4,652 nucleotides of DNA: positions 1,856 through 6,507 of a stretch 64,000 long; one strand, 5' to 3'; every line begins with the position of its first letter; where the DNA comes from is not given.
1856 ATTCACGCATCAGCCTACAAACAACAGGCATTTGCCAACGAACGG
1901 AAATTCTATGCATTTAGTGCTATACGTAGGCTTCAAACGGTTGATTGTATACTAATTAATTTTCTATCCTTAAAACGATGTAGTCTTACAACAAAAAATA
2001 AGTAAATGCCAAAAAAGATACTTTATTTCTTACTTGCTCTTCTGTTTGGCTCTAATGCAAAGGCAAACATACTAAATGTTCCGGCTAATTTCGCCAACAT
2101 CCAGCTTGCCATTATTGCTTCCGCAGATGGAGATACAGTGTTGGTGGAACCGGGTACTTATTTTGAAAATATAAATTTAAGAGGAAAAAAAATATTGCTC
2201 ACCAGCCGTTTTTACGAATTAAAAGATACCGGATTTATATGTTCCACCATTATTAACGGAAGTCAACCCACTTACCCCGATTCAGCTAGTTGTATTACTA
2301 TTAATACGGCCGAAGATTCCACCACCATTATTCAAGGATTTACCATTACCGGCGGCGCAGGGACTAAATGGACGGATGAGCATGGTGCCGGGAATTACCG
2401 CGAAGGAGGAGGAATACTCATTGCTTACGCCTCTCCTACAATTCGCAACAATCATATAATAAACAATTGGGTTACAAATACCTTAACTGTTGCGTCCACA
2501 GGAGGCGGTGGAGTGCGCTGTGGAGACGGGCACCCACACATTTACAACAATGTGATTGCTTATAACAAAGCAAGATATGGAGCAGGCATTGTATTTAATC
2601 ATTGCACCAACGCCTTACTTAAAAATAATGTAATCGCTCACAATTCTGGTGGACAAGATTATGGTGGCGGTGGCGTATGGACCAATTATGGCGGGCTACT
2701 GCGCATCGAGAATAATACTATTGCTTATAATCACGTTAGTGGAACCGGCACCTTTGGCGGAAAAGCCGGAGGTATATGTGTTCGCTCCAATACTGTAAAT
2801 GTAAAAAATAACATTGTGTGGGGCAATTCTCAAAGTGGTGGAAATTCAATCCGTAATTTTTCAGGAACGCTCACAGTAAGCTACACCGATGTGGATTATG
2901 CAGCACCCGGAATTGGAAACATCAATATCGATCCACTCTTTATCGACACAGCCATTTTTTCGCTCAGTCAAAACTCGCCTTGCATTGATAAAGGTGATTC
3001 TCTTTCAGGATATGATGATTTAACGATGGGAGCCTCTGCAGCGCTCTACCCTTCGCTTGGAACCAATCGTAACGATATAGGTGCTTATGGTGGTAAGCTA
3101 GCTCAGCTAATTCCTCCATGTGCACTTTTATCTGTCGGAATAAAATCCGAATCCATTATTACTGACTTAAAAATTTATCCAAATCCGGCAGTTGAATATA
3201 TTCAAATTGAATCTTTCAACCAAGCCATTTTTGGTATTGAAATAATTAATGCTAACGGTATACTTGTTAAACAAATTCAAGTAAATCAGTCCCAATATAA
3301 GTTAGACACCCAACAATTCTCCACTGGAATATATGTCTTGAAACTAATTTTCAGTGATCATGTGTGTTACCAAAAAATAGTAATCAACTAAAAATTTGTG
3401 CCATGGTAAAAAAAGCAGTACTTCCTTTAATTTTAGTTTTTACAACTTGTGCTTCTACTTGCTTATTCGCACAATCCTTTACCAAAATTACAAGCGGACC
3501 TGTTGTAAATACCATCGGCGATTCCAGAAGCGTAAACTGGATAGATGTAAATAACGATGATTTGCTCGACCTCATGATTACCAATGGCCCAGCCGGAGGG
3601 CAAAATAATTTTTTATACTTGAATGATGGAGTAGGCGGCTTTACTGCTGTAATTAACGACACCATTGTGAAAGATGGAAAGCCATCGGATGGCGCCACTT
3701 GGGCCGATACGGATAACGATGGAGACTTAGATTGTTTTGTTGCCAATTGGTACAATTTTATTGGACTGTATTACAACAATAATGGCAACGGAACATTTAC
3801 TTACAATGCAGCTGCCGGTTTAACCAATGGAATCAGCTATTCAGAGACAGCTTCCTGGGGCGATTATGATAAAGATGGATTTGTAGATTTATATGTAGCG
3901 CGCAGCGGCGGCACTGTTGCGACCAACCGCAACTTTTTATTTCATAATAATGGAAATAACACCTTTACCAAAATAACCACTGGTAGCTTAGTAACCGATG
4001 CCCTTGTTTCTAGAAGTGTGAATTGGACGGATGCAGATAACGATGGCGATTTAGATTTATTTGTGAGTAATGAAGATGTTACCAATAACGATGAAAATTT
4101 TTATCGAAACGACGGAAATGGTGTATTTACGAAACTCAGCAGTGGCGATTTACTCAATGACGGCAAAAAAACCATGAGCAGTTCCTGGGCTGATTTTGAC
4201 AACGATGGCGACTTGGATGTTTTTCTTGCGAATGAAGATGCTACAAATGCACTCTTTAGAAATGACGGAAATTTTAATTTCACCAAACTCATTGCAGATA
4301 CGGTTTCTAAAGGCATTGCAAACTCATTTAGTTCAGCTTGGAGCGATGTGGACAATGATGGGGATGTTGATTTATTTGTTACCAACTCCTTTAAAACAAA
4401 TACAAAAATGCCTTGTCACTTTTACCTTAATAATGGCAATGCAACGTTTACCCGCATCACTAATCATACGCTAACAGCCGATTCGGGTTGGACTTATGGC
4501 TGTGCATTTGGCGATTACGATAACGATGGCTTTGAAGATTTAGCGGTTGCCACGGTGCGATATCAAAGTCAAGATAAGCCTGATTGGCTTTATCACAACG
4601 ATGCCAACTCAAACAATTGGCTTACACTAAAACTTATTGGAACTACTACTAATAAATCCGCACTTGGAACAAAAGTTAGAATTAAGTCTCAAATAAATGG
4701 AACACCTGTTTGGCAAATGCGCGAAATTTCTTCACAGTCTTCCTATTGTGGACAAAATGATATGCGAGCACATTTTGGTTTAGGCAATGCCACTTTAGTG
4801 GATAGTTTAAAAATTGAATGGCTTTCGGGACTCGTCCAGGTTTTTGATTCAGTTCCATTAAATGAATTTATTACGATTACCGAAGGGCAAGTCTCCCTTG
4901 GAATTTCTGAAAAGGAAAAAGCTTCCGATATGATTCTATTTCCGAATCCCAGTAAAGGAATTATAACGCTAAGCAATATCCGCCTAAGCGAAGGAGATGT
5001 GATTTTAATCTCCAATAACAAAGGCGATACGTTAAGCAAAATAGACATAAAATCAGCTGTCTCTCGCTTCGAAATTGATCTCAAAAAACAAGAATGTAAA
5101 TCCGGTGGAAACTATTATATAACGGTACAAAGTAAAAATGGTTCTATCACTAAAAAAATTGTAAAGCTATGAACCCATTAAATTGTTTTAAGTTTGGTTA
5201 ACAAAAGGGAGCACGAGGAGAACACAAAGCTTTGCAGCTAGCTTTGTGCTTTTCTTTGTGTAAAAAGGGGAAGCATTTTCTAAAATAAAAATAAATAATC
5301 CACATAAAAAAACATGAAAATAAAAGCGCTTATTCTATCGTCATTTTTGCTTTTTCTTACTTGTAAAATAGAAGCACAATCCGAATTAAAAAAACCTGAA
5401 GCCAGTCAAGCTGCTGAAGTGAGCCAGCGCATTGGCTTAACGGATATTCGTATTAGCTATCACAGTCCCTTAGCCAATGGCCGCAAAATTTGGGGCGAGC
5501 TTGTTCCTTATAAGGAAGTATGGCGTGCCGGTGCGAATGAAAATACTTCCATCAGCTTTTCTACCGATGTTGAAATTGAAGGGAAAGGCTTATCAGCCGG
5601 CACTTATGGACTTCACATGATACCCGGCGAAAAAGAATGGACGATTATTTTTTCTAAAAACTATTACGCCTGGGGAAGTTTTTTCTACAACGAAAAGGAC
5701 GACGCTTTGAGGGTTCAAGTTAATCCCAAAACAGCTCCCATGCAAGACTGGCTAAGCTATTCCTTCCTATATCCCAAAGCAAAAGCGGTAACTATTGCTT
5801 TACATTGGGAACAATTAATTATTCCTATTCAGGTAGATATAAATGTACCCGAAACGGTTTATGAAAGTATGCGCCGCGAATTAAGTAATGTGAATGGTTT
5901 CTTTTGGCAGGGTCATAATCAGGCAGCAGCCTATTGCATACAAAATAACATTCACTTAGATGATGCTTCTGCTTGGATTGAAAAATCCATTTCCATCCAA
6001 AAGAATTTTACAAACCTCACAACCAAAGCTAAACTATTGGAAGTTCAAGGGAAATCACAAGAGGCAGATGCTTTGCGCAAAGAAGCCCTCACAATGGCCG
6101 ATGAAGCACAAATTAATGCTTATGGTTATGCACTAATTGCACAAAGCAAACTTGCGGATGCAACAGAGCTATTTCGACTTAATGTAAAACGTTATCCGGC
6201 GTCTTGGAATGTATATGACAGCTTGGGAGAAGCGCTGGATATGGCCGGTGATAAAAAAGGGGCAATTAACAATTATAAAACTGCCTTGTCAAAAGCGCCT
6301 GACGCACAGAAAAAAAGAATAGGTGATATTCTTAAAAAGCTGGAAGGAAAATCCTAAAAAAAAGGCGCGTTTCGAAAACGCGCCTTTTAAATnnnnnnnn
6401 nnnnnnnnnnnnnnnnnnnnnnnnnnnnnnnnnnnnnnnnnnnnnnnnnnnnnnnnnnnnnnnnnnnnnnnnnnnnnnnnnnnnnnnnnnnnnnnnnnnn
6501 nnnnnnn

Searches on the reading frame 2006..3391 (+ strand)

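Call 93: search_protein_families(library=pfam, proteins=[window:2006-3391:+], max_evalue=0.0001)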
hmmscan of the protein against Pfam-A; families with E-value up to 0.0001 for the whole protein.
window:2006-3391:+ (461 aa): 2 families
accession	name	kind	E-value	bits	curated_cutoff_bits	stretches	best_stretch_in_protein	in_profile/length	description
PF18962.6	Por_Secre_tail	-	2.9e-12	47.1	27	1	390-460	1-75/75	Secretion system C-terminal sorting domain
PF13229.12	Beta_helix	-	2.3e-06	27.8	25.9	1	103-278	7-141/158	Right handed beta helix region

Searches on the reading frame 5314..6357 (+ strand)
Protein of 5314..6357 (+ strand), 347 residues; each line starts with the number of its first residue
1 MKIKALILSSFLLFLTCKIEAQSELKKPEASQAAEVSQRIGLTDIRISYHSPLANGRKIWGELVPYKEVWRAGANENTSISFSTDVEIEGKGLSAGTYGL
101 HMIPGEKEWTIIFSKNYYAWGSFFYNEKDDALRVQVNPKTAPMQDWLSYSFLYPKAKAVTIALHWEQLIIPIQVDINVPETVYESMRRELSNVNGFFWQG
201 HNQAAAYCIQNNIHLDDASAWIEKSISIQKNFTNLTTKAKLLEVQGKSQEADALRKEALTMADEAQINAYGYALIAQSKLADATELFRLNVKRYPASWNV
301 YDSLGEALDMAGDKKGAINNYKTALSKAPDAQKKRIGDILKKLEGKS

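Call 93: search_protein_families(library=pfam, proteins=[window:5314-6357:+], max_evalue=0.0001)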
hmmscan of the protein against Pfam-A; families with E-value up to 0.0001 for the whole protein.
window:5314-6357:+ (347 aa): 1 family
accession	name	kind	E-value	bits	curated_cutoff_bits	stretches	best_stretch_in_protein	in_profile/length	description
PF11138.13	DUF2911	-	6.9e-49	165.9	27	1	31-173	1-144/145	Protein of unknown function (DUF2911)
